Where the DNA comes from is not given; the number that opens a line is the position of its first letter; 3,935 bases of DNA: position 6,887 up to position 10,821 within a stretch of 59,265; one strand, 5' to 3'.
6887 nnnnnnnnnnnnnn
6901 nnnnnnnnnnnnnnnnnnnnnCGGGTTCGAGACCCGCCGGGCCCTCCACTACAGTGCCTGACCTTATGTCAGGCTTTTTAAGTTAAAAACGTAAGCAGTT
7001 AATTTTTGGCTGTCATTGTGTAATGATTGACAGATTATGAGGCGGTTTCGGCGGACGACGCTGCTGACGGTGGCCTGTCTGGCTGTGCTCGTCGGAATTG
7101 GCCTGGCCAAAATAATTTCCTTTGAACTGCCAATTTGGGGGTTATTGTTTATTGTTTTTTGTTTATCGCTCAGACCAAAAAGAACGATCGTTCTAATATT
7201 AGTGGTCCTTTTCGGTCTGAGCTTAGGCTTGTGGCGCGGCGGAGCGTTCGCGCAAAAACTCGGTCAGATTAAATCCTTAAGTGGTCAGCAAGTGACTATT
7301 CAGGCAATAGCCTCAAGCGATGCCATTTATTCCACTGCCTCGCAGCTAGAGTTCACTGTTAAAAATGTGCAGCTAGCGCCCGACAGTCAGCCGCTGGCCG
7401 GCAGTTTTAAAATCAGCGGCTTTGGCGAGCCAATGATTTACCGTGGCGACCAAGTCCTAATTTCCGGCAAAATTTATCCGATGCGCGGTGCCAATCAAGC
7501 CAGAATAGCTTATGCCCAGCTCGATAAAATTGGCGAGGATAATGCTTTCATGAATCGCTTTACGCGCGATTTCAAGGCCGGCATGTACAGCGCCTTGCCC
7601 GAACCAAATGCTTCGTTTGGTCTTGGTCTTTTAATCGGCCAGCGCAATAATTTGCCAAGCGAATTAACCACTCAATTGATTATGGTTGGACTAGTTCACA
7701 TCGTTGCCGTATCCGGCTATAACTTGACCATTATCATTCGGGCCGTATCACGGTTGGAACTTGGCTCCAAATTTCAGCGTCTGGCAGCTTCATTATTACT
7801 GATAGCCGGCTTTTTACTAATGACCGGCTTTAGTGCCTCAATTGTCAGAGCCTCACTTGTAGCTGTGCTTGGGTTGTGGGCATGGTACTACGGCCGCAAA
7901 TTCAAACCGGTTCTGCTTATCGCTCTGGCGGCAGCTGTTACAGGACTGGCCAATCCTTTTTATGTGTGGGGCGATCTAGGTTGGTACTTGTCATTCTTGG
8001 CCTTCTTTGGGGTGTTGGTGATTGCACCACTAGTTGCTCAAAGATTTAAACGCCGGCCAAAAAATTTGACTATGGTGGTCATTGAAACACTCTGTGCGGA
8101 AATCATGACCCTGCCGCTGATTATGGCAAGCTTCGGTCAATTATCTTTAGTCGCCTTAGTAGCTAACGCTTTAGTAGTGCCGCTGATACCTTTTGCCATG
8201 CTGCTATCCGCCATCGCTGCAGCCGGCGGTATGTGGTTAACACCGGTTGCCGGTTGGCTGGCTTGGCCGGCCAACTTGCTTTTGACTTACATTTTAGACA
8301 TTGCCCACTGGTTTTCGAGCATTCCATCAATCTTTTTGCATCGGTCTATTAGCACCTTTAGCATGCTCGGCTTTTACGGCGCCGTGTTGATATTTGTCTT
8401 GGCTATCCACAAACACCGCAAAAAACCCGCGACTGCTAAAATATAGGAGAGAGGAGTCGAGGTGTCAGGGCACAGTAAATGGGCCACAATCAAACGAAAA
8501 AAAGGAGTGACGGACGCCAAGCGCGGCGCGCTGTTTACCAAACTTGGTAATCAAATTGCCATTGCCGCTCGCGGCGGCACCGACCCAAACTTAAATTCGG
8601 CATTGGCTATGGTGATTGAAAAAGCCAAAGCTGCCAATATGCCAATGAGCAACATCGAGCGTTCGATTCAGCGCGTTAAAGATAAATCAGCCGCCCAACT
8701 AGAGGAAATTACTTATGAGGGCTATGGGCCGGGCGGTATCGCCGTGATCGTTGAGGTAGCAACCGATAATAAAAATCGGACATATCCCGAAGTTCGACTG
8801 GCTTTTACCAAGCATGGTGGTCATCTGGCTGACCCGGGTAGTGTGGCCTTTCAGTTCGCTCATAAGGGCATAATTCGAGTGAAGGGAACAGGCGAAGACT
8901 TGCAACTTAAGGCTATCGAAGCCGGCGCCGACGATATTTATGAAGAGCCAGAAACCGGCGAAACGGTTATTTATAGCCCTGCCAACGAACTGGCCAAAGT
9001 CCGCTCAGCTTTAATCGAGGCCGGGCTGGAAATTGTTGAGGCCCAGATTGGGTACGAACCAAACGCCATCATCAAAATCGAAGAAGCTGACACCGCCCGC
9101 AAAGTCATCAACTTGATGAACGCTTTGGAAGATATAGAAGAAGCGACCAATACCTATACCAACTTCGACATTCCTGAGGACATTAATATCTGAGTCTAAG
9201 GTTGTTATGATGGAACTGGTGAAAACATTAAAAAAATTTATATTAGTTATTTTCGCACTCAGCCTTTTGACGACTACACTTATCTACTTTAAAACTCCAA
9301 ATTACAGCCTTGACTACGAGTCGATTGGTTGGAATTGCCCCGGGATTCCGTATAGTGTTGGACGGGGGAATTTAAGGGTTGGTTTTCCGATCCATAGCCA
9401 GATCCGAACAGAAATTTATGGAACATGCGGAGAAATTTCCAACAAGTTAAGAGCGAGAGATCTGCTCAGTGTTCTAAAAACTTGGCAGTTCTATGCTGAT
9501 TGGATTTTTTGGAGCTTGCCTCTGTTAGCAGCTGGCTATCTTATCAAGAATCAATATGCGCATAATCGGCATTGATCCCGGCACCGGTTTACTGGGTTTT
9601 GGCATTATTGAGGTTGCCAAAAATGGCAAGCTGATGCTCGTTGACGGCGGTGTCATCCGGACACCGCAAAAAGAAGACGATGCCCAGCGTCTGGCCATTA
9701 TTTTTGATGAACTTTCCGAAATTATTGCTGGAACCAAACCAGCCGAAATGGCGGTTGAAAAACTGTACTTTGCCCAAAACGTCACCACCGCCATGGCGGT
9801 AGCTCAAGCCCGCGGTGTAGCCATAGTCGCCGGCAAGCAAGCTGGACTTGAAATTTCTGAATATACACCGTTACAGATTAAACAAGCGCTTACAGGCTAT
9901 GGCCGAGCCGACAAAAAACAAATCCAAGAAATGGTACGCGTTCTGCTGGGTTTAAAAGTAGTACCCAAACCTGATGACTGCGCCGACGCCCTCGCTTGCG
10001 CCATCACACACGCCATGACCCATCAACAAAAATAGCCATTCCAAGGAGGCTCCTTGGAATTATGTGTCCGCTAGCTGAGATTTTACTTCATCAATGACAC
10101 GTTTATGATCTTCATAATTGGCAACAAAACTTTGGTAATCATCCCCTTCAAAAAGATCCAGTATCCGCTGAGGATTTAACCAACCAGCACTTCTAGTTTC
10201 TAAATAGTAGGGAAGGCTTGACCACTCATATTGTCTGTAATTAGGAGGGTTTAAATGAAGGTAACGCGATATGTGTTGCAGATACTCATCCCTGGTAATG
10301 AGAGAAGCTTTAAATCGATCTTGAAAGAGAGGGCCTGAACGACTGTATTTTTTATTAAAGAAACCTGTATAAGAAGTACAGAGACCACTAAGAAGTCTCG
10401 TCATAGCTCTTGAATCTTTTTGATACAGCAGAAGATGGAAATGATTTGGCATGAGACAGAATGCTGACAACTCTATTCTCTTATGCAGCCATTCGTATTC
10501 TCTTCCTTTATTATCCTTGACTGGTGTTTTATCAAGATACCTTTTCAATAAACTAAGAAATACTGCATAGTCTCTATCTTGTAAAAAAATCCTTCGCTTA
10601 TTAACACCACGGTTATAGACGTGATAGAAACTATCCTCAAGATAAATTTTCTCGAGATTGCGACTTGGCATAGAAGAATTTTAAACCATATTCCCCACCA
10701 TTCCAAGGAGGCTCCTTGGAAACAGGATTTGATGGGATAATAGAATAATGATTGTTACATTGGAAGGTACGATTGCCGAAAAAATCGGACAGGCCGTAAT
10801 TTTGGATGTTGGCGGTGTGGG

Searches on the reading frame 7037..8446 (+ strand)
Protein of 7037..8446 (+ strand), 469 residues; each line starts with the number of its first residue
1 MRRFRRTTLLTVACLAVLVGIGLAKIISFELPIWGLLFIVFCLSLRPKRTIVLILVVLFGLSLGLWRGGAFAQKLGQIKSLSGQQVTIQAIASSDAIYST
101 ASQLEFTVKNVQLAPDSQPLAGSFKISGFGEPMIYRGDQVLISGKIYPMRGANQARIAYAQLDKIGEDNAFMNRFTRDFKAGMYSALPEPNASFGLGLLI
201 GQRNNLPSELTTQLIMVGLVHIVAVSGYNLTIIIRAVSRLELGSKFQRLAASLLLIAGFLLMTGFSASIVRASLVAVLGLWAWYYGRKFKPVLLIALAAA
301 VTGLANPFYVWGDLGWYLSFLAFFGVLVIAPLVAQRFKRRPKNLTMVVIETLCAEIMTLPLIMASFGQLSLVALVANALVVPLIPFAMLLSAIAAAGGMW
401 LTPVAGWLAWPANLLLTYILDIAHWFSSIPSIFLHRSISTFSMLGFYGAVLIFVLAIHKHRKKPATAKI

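Call 22: search_protein_families(library=pfam, proteins=[window:7037-8446:+], max_evalue=0.001)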
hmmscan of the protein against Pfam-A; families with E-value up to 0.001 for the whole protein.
window:7037-8446:+ (469 aa): 2 families
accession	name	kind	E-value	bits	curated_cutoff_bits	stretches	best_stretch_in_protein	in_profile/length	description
PF03772.21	Competence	-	2.8e-42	145.4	23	1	198-458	1-268/270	Competence protein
PF13567.11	DUF4131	-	2.6e-05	24.4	31.6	1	35-153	12-137/165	Domain of unknown function (DUF4131)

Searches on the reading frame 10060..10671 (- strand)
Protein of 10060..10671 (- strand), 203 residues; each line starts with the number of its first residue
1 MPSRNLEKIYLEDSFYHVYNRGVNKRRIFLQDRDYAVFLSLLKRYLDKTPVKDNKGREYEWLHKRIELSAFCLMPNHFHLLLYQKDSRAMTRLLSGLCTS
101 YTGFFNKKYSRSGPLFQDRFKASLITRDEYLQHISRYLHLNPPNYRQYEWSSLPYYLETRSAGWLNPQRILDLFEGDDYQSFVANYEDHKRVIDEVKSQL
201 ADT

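Call 63: search_protein_families(library=pfam, proteins=[window:10060-10671:-], max_evalue=0.01)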
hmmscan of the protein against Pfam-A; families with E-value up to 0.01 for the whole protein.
window:10060-10671:- (203 aa): 1 family
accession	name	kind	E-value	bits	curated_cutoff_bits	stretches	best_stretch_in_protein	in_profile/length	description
PF01797.21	Y1_Tnp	-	1.3e-06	29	23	1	63-139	38-119/121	Transposase IS200 like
